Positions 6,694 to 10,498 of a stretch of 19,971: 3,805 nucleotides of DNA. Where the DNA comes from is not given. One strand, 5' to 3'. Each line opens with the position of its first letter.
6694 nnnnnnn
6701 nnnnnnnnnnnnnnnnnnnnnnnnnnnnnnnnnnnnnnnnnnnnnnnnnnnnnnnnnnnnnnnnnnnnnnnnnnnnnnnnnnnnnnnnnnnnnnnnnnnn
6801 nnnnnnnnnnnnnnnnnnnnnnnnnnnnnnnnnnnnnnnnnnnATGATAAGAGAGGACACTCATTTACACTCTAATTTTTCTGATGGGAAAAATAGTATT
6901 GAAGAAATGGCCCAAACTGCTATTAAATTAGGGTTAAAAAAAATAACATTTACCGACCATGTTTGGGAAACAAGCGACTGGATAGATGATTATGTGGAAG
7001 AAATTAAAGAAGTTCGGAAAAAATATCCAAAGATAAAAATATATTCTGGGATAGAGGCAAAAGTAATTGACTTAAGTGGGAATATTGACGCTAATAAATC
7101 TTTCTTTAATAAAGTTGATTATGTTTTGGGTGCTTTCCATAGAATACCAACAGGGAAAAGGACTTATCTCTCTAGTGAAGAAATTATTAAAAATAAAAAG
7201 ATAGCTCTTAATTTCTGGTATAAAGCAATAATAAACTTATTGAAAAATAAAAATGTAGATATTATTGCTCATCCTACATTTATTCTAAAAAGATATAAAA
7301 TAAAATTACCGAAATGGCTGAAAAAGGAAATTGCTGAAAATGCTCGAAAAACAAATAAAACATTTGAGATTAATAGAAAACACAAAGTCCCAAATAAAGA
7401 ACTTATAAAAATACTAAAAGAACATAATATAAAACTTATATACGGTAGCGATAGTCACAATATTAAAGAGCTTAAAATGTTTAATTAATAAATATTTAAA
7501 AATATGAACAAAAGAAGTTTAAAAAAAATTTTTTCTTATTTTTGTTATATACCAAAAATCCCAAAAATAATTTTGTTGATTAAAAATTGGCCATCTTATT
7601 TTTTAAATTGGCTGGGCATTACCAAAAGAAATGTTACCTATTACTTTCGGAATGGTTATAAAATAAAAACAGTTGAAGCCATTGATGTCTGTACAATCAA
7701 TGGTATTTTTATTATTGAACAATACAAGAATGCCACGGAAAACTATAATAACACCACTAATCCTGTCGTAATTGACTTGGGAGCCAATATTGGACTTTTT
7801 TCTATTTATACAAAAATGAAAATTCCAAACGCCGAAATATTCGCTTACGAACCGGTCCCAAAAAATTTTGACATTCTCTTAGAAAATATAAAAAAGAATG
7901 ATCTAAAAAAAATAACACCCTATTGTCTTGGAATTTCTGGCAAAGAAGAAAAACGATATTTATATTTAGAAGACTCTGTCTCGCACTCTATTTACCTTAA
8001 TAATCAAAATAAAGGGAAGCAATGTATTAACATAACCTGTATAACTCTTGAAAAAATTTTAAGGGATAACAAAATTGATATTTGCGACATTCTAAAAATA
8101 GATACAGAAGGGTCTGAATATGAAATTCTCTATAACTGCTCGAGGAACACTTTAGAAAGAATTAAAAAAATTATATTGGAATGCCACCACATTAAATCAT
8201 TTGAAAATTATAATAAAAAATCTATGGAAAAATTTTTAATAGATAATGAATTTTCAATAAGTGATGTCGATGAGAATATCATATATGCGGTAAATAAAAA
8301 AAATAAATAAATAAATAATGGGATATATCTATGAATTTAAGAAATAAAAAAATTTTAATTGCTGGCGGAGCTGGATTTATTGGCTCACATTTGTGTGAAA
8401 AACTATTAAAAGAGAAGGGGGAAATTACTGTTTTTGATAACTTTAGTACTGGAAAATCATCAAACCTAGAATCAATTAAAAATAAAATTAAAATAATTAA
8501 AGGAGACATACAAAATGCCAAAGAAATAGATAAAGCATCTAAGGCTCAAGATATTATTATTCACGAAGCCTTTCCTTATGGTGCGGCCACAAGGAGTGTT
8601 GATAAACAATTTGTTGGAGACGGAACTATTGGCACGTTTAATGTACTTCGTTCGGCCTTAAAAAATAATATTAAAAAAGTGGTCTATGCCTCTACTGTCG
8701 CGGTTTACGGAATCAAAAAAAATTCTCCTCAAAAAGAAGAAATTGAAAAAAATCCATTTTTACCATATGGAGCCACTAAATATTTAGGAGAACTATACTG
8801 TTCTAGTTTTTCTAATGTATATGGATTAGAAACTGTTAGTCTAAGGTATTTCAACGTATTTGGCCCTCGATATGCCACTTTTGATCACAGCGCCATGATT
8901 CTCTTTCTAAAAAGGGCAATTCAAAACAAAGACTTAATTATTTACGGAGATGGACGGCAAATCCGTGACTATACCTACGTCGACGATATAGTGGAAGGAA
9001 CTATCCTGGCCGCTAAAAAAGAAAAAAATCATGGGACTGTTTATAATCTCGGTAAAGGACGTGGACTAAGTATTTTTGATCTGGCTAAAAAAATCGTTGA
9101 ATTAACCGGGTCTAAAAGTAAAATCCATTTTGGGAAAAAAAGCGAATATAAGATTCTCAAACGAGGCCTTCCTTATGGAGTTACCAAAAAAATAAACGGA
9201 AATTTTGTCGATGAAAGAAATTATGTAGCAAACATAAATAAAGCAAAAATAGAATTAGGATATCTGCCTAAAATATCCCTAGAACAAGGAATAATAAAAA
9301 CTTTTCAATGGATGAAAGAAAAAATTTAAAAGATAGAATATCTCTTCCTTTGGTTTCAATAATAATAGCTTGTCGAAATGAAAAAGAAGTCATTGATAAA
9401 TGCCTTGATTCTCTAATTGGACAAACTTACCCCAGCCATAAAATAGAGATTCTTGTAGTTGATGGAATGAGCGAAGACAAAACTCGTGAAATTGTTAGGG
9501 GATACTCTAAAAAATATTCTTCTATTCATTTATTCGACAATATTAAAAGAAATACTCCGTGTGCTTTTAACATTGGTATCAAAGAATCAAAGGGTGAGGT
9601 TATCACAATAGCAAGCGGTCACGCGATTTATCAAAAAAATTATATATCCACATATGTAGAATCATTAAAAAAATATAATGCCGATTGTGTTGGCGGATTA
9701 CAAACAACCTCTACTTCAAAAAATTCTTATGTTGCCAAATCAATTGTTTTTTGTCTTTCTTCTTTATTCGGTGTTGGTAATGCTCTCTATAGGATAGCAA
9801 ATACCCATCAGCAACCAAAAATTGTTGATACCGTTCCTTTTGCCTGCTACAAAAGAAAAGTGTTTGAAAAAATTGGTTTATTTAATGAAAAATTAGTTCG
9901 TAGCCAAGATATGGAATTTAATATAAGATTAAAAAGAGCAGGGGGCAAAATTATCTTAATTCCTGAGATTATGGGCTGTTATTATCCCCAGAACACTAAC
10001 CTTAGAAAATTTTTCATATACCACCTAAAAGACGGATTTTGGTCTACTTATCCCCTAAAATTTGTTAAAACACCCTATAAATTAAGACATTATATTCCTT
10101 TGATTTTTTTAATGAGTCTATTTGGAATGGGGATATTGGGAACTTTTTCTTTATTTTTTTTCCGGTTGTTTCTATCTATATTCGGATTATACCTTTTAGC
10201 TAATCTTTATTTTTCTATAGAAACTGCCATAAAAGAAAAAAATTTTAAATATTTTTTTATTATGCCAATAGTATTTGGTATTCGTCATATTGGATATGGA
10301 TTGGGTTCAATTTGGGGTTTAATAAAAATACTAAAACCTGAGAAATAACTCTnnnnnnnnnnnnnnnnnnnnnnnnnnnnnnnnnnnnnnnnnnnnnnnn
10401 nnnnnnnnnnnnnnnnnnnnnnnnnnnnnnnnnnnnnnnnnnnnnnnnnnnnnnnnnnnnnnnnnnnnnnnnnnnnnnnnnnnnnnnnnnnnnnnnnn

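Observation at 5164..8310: LmbE deacetylase / ATP-grasp ligase / PHP phosphatase / FkbM methyltransferase cassette: candidate sugar amidation-decoration module built from non-canonical folds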

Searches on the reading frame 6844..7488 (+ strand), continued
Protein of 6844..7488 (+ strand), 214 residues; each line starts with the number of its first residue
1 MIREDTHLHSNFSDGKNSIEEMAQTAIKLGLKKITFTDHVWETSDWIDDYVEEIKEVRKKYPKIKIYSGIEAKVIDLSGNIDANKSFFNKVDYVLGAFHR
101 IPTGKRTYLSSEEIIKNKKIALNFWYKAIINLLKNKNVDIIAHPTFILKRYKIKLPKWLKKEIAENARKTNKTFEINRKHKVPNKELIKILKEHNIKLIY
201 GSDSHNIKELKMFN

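Call 81: fold_search(model_id=the predicted structure, library=pdb)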
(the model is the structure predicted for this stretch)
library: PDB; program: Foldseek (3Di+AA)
matches with E <= 10: 1458; with E <= 0.001: 34
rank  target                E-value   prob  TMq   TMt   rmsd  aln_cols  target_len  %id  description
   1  3auo_A                3.7e-13  1.00  0.75  0.30   4.3       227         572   19  DNA polymerase X from Thermus thermophilus HB8 ternary complex with 1-nt gapped DNA and ddGTP (released 2012-01-25)
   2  3b0x                  1.5e-12  1.00  0.74  0.29   4.1       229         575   19  K263A mutant of PolX from Thermus thermophilus HB8 complexed with Ca-dGTP (released 2012-05-02)
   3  3au6_A                2.1e-12  1.00  0.77  0.31   3.3       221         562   20  DNA polymerase X from Thermus thermophilus HB8 ternary complex with primer/template DNA and ddGTP (released 2012-01-25)
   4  2yxo_B                2.2e-12  1.00  0.71  0.58   5.1       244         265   20  Histidinol Phosphate Phosphatase complexed with Sulfate (released 2007-11-27)
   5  3b0y                  2.5e-12  1.00  0.74  0.29   4.1       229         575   20  K263D mutant of PolX from Thermus thermophilus HB8 complexed with Ca-dGTP (released 2012-05-02)
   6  3au2                  3.2e-12  1.00  0.74  0.29   4.0       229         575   20  DNA polymerase X from Thermus thermophilus HB8 complexed with Ca-dGTP (released 2012-01-25)
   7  2yxo_A                3.6e-12  1.00  0.77  0.63   3.8       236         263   20  Histidinol Phosphate Phosphatase complexed with Sulfate (released 2007-11-27)
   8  6nlr_B                3.6e-12  1.00  0.76  0.61   4.7       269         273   16  Crystal structure of the putative histidinol phosphatase hisK from Listeria monocytogenes with trinuclear metals deter (released 2019-12-25)
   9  1pb0_B                5.2e-12  1.00  0.68  0.63   4.8       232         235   22  YCDX PROTEIN IN AUTOINHIBITED STATE (released 2004-05-25)
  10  3dcp_C                5.5e-12  1.00  0.76  0.61   4.6       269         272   16  Crystal structure of the putative histidinol phosphatase hisK from Listeria monocytogenes. Northeast Structural Genomi (released 2008-07-29)
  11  1m65                  6.2e-12  1.00  0.72  0.67   3.9       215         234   22  YCDX PROTEIN (released 2003-04-22)
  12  1pb0_A                9.6e-12  1.00  0.68  0.62   5.2       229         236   21  YCDX PROTEIN IN AUTOINHIBITED STATE (released 2004-05-25)
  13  3dcp_A                1.0e-11  1.00  0.76  0.60   4.7       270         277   17  Crystal structure of the putative histidinol phosphatase hisK from Listeria monocytogenes. Northeast Structural Genomi (released 2008-07-29)
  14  3dcp_B                1.9e-11  1.00  0.76  0.61   4.6       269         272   17  Crystal structure of the putative histidinol phosphatase hisK from Listeria monocytogenes. Northeast Structural Genomi (released 2008-07-29)
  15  2w9m_A                2.0e-10  1.00  0.70  0.30   4.0       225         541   20  Structure of family X DNA polymerase from Deinococcus radiodurans (released 2009-02-10)
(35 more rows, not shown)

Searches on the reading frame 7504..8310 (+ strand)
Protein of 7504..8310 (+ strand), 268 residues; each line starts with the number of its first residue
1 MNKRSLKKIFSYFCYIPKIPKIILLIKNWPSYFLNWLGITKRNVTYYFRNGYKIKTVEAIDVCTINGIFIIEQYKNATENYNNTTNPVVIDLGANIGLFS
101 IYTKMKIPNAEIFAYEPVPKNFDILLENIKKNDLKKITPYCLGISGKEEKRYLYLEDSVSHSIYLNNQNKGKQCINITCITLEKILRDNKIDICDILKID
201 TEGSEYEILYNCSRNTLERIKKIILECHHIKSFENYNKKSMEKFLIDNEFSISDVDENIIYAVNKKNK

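Call 3: search_protein_families(library=pfam, proteins=[window:7504-8310:+], max_evalue=0.01)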
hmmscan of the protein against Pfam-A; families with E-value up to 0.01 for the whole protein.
window:7504-8310:+ (268 aa): 2 families
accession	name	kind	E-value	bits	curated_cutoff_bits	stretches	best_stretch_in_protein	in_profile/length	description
PF05050.19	Methyltransf_21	-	1.8e-19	71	22.7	1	91-249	1-170/173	Methyltransferase FkbM domain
PF02475.24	TRM5-TYW2_MTfase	-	9.6e-05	22.8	28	1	84-138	35-89/164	TRM5/TYW2 methyltransferase domain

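Call 5: search_protein_families(library=ncbifam, proteins=[window:7504-8310:+], max_evalue=0.01)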
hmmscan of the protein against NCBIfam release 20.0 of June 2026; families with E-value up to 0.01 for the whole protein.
window:7504-8310:+ (268 aa): 4 families
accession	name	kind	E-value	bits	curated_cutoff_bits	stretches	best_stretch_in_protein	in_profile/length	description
TIGR01444.1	fkbM_fam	subfamily_domain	5.5e-29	101.4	37.7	1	88-228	1-143/143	FkbM family methyltransferase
NF047824.1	tRNAwyosineTaw2Meth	equivalog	2.1e-05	24.3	350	1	84-141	92-149/245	tRNA(Phe) (4-demethylwyosine(37)-C(7)) aminocarboxypropyltransferase Taw2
NF006138.0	PRK08287.1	equivalog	0.0038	17.1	210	1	86-138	32-84/189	decarboxylating cobalt-precorrin-6B (C(15))-methyltransferase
TIGR02469.1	CbiT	equivalog_domain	0.0062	16.8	78.3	0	86-137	20-71/124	precorrin-6Y C5,15-methyltransferase (decarboxylating) subunit CbiT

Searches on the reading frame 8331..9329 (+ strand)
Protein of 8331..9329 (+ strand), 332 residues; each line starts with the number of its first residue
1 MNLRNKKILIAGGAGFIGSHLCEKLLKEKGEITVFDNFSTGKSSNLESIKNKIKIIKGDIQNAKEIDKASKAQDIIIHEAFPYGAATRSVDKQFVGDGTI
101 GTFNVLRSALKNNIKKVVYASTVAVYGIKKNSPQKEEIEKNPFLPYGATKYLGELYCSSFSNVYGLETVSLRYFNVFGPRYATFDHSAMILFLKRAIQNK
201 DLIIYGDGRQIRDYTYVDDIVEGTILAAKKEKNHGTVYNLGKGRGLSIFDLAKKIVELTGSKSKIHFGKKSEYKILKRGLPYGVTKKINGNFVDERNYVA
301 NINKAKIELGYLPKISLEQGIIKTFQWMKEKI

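Call 3: search_protein_families(library=pfam, proteins=[window:8331-9329:+], max_evalue=0.01)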
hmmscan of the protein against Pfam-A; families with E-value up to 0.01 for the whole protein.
window:8331-9329:+ (332 aa): 10 families
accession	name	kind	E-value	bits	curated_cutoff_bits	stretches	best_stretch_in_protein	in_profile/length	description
PF01370.27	Epimerase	-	7e-56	189.8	20.9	1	8-241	1-240/240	NAD dependent epimerase/dehydratase family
PF16363.11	GDP_Man_Dehyd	-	3.9e-45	155.2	27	1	9-323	1-331/332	GDP-mannose 4,6 dehydratase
PF01073.25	3Beta_HSD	-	8.1e-28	97.7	22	1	9-231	1-232/280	3-beta hydroxysteroid dehydrogenase/isomerase family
PF02719.21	Polysacc_synt_2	-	2e-16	60.5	20.2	1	8-268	1-253/293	Polysaccharide biosynthesis protein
PF04321.23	RmlD_sub_bind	-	2.5e-14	53.5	27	1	7-263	2-235/287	RmlD substrate binding domain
PF13460.12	NAD_binding_10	-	1.2e-10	42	27.2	1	12-130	1-106/184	NAD(P)H-binding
PF07993.18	NAD_binding_4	-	2.8e-10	40.2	20.1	1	10-218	1-252/258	Male sterility protein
PF03435.24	Sacchrp_dh_NADP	-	0.00065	20.5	25.1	1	10-86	3-82/129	Saccharopine dehydrogenase NADP binding domain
PF00106.31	adh_short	-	0.00091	19.2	26.6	1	6-71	1-69/195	short chain dehydrogenase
PF05368.20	NmrA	-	0.0011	19.1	27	1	5-123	2-108/298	NmrA-like family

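Call 20: search_protein_families(library=ncbifam, proteins=[window:8331-9329:+], max_evalue=0.001)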
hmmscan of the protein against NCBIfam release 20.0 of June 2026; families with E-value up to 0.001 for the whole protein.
window:8331-9329:+ (332 aa): 39 families (the best 25 are shown)
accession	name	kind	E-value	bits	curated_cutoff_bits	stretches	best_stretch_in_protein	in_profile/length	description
TIGR01179.1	galE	equivalog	2.4e-48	164.7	262.3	1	7-330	1-327/332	UDP-glucose 4-epimerase GalE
TIGR01181.1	dTDP_gluc_dehyt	equivalog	3.4e-42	144.7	365.1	1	7-330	1-313/321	dTDP-glucose 4,6-dehydratase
TIGR04180.1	EDH_00030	hypoth_equivalog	4.8e-41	140.8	475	1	8-268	1-265/297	NAD-dependent 4,6-dehydratase LegB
NF011728.1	PRK15181.1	equivalog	1.2e-36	126.4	760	1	3-331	13-340/348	Vi polysaccharide biosynthesis UDP-N-acetylglucosaminuronic acid C-4 epimerase TviC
TIGR02197.1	heptose_epim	equivalog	2e-35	122.5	274.6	1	8-329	1-314/316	ADP-glyceromanno-heptose 6-epimerase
NF007956.0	PRK10675.1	subfamily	3.4e-26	92.2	394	1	7-272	2-293/338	UDP-glucose 4-epimerase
NF042422.1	oxyalk_red_OleD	equivalog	3.5e-23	82.5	580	1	7-228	2-215/329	2-alkyl-3-oxoalkanoate reductase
TIGR03466.1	HpnA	hypoth_equivalog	3.1e-22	78.9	367.65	1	7-330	2-323/327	hopanoid-associated sugar epimerase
NF007582.0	PRK10217.1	equivalog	3.9e-22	78.8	698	1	6-328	2-331/355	dTDP-glucose 4,6-dehydratase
NF042423.1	oxyalk_red_Shew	equivalog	6.3e-22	78.1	580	1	4-256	7-254/331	2-alkyl-3-oxoalkanoate reductase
NF007490.0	PRK10084.1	subfamily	4.3e-21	75.3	649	1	7-328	2-334/361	dTDP-glucose 4,6-dehydratase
NF047922.1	GDPFucSynFcl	equivalog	1.6e-20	73.8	500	1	5-330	2-303/308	GDP-L-fucose synthase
NF008872.0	PRK11908.1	equivalog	3.3e-20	72.4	294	1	6-331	2-338/349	bifunctional UDP-4-keto-pentose/UDP-xylose synthase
NF008360.0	PRK11150.1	equivalog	1.6e-17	63.7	452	1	8-262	2-257/310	ADP-glyceromanno-heptose 6-epimerase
NF005998.1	PRK08125.1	equivalog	8.3e-16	57.5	777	1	4-327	314-648/649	bifunctional UDP-4-amino-4-deoxy-L-arabinose formyltransferase/UDP-glucuronic acid oxidase ArnA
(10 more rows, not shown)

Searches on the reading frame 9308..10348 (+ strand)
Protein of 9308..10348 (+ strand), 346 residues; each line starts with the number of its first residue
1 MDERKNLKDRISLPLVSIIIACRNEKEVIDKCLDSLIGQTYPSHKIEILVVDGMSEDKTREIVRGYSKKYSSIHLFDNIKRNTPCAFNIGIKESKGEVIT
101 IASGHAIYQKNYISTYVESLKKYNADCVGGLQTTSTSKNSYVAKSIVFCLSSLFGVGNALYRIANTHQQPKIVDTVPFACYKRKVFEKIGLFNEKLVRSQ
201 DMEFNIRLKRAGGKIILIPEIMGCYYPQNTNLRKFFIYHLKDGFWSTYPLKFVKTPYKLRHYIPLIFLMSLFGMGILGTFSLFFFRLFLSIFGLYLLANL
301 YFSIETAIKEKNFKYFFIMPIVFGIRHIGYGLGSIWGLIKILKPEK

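Call 3: search_protein_families(library=pfam, proteins=[window:9308-10348:+], max_evalue=0.01)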
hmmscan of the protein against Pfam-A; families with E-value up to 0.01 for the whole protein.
window:9308-10348:+ (346 aa): 3 families
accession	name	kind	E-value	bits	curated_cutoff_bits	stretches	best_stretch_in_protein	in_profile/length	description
PF00535.33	Glycos_transf_2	-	2.2e-23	83.5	23.3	1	17-189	1-167/168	Glycosyl transferase family 2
PF13641.12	Glyco_tranf_2_3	-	1e-12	49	27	1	16-220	3-206/230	Glycosyltransferase like family 2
PF13632.12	Glyco_trans_2_3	-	0.00063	20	27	1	178-292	76-180/198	Glycosyl transferase family group 2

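Call 20: search_protein_families(library=ncbifam, proteins=[window:9308-10348:+], max_evalue=0.001)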
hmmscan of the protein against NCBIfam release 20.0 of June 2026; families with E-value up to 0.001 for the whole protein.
window:9308-10348:+ (346 aa): 18 families
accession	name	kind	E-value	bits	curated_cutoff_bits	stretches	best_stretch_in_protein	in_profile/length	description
NF041875.1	EPS_EpsD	equivalog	1.5e-16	60.8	370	2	16-126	1-110/325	exopolysaccharide biosynthesis glycosyltransferase EpsD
TIGR03111.1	glyc2_xrt_Gpos1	hypoth_equivalog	1.3e-14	53.9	363.95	1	5-306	40-342/439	TIGR03111 family XrtG-associated glycosyltransferase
TIGR03937.1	PgaC_IcaA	equivalog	4.8e-14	52.1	422.3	1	6-221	37-246/407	poly-beta-1,6-N-acetyl-D-glucosamine synthase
NF007482.0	PRK10073.1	equivalog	3.6e-12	45.9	423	1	13-106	5-96/334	glycosyltransferase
TIGR04283.1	glyco_like_mftF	equivalog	7.7e-12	45.3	182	1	16-220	1-180/221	TIGR04283 family arsenosugar biosynthesis glycosyltransferase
TIGR03965.1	mycofact_glyco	equivalog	2.8e-11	42.9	280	1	13-219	73-274/467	mycofactocin biosynthesis glycosyltransferase MftF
TIGR03469.1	HpnB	hypoth_equivalog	1.5e-10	40.7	379.25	1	9-71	39-100/386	hopene-associated glycosyltransferase HpnB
NF047683.1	TeichurnBiosyTuaG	equivalog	1.9e-10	40.8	400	1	14-122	6-113/252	teichuronic acid biosynthesis protein TuaG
NF053739.1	GlytfEpsEBac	equivalog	3.7e-09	36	450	1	14-129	1-116/265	glycosyltransferase EpsE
NF038302.1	EPS_HpsE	equivalog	5.4e-09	35.4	300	1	17-257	4-255/307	hormogonium polysaccharide biosynthesis glycosyltransferase HpsE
NF038299.1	EPS_HpsN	equivalog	5.9e-09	35.3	425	1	14-220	1-215/317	hormogonium polysaccharide biosynthesis glycosyltransferase HpsN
NF041394.1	GtaseAglG_Halo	equivalog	6.5e-09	35.5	440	1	17-204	4-186/304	glucosyl-dolichyl phosphate glucuronosyltransferase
NF045692.1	OglycostaseCruG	equivalog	7.8e-08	31.6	600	1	13-76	40-101/386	2'-O-glycosyltransferase CruG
NF053846.1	glyco_with_XrtP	equivalog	2.6e-07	29.7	520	1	18-86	45-107/440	XrtP-associated glycosyltransferase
TIGR04242.1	nodulat_NodC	equivalog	2.7e-07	29.9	550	1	7-146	41-182/395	chitooligosaccharide synthase NodC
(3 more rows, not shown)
